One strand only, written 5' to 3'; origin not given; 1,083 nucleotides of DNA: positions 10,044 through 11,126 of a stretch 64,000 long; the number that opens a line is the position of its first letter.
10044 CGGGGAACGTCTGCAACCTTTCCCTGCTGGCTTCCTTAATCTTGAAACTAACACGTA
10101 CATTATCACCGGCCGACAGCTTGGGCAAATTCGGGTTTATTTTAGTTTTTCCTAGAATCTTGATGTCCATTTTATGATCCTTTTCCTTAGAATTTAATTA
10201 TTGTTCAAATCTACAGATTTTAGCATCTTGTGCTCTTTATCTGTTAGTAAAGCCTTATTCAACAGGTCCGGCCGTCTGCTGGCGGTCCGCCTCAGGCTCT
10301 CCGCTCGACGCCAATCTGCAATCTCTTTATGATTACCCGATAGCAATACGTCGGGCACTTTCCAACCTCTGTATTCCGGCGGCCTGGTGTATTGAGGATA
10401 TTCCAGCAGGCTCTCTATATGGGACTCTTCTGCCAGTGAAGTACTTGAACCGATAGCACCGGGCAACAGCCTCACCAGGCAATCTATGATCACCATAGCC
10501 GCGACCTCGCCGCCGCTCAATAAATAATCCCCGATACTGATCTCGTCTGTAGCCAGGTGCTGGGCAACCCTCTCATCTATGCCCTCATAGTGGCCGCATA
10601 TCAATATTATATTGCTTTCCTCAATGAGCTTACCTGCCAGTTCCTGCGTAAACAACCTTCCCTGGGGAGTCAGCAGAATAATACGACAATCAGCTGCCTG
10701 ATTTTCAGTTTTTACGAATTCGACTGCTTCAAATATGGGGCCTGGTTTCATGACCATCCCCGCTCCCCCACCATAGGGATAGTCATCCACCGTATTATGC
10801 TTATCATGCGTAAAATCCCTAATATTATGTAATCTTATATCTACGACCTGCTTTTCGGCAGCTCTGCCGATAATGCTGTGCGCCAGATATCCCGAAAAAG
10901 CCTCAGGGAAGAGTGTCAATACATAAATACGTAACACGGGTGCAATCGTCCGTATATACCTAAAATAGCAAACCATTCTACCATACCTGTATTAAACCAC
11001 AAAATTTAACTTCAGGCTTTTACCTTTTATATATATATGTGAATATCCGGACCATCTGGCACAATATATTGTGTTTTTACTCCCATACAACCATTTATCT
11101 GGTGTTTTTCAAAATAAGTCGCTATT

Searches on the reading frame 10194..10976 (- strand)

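Call 74: search_protein_families(library=pfam, proteins=[window:10194-10976:-], max_evalue=0.00001)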
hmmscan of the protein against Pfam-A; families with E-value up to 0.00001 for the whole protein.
window:10194-10976:- (260 aa): 1 family
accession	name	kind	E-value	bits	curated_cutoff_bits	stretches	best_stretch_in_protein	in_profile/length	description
PF01746.26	tRNA_m1G_MT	-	2.3e-64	217.2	27.3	1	37-236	2-195/195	tRNA (Guanine-1)-methyltransferase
